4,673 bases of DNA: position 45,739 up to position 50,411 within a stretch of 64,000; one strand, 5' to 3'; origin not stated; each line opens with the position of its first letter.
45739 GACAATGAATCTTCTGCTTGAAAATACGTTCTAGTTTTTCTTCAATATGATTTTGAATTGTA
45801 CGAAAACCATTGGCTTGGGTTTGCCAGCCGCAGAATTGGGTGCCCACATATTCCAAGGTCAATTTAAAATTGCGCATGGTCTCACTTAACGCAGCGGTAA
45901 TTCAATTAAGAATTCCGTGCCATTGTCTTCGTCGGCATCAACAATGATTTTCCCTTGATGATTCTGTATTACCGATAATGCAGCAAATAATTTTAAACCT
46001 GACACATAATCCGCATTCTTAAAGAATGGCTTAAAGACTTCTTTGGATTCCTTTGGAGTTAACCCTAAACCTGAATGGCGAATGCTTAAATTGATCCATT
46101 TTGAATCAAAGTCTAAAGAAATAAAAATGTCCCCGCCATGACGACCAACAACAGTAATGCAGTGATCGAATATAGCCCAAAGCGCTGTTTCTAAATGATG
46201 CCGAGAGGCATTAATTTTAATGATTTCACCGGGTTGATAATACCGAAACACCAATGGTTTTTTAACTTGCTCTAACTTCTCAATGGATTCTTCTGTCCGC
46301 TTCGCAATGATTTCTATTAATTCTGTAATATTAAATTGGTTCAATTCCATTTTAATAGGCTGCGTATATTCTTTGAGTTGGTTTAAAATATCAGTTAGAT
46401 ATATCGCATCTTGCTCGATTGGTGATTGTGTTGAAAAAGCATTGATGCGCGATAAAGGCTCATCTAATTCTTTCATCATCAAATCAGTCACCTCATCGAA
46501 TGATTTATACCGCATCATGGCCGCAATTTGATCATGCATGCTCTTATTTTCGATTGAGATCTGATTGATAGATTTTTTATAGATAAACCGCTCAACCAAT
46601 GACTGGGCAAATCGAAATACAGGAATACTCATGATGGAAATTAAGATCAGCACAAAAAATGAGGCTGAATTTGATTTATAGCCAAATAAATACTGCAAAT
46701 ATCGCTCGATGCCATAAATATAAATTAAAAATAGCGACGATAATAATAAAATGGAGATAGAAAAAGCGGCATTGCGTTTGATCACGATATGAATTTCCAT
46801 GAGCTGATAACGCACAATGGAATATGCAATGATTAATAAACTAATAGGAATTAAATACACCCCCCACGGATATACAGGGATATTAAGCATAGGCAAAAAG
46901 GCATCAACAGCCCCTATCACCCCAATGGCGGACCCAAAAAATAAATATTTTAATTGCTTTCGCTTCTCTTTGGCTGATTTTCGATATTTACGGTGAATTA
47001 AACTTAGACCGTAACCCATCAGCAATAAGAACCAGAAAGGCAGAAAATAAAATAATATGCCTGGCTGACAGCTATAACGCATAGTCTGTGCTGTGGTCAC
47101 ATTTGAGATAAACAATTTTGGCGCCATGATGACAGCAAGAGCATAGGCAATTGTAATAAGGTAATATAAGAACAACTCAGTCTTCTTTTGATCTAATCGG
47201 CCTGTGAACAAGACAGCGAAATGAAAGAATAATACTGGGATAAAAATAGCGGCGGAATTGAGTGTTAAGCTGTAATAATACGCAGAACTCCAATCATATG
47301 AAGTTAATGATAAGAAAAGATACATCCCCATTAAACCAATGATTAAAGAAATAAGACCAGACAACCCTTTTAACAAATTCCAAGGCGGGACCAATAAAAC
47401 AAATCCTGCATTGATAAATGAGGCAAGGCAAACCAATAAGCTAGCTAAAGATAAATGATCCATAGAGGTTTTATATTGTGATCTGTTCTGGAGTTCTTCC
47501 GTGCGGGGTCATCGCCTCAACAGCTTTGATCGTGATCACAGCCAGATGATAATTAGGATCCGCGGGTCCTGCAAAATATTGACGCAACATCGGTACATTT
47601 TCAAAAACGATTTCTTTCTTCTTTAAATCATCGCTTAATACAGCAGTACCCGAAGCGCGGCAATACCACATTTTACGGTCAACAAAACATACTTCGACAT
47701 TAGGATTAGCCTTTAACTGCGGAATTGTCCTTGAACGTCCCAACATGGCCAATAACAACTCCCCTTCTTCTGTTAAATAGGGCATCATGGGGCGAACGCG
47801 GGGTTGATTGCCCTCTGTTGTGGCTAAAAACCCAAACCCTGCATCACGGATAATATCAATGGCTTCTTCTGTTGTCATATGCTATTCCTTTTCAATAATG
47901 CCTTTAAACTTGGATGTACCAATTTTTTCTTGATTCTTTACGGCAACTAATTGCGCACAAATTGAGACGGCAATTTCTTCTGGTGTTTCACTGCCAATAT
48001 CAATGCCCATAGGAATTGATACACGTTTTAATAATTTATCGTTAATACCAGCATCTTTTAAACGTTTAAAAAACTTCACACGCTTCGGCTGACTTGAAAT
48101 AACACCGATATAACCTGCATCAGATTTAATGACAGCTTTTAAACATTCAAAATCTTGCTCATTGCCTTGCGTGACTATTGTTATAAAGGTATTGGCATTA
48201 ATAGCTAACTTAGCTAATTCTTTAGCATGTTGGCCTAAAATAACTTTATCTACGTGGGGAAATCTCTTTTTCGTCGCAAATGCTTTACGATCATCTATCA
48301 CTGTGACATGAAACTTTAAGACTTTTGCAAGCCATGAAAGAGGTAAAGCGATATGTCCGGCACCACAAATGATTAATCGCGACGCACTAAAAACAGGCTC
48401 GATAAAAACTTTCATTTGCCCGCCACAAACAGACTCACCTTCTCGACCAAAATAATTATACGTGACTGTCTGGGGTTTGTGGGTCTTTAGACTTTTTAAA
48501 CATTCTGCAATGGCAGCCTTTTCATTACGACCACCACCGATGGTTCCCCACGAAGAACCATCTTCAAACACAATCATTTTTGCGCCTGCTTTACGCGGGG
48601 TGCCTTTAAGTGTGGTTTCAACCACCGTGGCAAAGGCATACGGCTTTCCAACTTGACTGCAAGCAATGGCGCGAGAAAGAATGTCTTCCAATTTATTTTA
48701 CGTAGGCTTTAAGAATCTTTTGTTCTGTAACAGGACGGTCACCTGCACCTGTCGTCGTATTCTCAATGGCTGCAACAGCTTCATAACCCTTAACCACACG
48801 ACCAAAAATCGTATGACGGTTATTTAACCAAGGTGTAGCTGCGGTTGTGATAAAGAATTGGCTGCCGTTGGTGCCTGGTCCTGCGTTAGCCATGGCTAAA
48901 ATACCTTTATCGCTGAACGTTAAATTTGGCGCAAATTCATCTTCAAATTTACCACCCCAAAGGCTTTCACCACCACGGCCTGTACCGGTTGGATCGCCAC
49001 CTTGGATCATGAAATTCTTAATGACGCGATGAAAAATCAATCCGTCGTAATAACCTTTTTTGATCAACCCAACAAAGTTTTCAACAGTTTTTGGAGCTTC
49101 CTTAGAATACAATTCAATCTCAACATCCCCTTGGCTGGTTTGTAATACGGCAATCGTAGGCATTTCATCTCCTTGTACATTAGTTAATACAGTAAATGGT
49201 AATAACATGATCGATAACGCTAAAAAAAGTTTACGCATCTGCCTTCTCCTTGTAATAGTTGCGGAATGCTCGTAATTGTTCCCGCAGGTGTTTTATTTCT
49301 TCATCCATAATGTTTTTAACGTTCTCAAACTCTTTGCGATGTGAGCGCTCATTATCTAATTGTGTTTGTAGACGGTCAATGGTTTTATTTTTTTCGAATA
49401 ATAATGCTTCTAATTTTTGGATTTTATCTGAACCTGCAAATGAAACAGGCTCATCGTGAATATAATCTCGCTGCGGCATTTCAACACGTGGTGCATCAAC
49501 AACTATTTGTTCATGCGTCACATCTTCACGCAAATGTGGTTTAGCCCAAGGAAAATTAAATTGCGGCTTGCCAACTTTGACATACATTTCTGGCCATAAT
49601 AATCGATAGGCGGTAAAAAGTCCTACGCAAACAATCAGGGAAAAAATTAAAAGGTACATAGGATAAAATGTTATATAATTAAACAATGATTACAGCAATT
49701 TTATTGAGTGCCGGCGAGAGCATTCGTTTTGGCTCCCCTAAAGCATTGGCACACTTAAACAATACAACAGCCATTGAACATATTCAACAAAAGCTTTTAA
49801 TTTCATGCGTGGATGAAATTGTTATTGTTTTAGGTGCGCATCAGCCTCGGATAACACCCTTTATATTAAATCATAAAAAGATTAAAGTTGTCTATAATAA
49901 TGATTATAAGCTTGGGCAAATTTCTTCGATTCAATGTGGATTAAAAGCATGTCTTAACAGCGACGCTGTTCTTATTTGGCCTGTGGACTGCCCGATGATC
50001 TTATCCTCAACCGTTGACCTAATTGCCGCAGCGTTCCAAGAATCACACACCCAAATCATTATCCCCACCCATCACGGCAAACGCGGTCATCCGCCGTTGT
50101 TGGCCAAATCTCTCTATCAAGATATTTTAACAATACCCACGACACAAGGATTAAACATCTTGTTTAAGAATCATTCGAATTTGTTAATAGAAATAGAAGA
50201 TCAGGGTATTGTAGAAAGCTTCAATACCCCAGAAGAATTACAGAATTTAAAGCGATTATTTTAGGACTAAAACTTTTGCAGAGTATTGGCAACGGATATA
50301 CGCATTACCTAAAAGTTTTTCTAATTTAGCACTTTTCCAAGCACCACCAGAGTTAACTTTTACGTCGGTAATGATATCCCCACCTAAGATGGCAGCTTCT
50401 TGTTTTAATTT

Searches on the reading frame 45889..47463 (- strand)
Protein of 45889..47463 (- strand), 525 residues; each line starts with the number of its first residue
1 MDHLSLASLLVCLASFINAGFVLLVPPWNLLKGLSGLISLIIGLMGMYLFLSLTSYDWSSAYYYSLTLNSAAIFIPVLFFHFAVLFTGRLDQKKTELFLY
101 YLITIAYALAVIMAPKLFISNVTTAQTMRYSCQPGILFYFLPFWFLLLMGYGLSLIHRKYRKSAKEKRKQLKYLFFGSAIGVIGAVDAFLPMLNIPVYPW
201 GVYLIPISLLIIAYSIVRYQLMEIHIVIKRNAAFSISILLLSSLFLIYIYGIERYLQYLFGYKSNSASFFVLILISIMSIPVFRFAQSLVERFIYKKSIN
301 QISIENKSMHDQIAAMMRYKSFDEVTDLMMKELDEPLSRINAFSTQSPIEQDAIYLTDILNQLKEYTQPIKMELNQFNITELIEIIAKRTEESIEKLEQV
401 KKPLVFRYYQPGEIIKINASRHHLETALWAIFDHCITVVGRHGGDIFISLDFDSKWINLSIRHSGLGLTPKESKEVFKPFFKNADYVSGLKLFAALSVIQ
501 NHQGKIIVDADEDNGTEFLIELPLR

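Call 46: search_protein_families(library=pfam, proteins=[window:45889-47463:-], max_evalue=0.001)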
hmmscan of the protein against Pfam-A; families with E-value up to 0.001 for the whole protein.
window:45889-47463:- (525 aa): 2 families
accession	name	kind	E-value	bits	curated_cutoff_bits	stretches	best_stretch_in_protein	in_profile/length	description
PF16927.11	HisKA_7TM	-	1.8e-11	44.8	28.6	1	31-224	25-222/224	N-terminal 7TM region of histidine kinase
PF02518.31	HATPase_c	-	2.3e-10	41.3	26.4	1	422-524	4-109/111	Histidine kinase-, DNA gyrase B-, and HSP90-like ATPase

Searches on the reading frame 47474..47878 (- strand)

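Call 63: search_protein_families(library=pfam, proteins=[window:47474-47878:-], max_evalue=0.0001)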
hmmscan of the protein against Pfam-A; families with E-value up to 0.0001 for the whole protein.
window:47474-47878:- (135 aa): 2 families
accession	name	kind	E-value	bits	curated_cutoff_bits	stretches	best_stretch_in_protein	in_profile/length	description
PF01243.27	PNPOx_N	-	9.9e-14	52.2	28.1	1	3-122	2-118/120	Pyridoxamine 5'-phosphate oxidase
PF16242.11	Pyrid_ox_like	-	3.5e-10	40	28.8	1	4-119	4-121/149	Pyridoxamine 5'-phosphate oxidase like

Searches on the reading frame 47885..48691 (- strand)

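Call 63: search_protein_families(library=pfam, proteins=[window:47885-48691:-], max_evalue=0.0001)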
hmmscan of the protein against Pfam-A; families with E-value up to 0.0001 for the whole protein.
window:47885-48691:- (269 aa): 2 families
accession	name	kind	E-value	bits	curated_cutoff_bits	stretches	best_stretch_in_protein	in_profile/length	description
PF13478.12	XdhC_C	-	9.1e-40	136.5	29.7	1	106-248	1-125/125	XdhC Rossmann domain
PF02625.21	XdhC_CoxI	-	5.7e-19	68.3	24.3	1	14-78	4-67/68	XdhC and CoxI family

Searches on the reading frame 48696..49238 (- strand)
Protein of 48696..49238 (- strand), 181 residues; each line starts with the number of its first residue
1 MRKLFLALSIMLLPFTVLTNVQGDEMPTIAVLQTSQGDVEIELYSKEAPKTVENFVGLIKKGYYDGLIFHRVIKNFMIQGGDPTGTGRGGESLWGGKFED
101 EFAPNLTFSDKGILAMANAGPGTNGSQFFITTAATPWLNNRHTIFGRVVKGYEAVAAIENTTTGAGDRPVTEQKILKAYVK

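Call 63: search_protein_families(library=pfam, proteins=[window:48696-49238:-], max_evalue=0.0001)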
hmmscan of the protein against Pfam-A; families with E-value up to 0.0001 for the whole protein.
window:48696-49238:- (181 aa): 1 family
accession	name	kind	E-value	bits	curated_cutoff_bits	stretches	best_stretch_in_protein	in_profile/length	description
PF00160.26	Pro_isomerase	-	3.4e-53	180.6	21.7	1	31-179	3-158/159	Cyclophilin type peptidyl-prolyl cis-trans isomerase/CLD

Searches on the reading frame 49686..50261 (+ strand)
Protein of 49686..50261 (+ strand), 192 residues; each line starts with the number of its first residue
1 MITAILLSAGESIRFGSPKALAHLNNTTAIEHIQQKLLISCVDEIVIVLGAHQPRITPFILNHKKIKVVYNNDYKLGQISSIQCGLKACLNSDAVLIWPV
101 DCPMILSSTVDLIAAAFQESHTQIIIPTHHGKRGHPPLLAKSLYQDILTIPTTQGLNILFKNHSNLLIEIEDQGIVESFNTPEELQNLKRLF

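Call 64: search_protein_families(library=pfam, proteins=[window:49686-50261:+], max_evalue=0.0001)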
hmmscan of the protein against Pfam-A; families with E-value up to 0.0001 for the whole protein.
window:49686-50261:+ (192 aa): 2 families
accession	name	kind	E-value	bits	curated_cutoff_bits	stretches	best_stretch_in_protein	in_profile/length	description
PF12804.13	NTP_transf_3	-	4.2e-32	112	27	1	4-164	1-158/160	MobA-like NTP transferase domain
PF01128.25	IspD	-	1.3e-05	25.5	27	1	4-123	3-123/221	2-C-methyl-D-erythritol 4-phosphate cytidylyltransferase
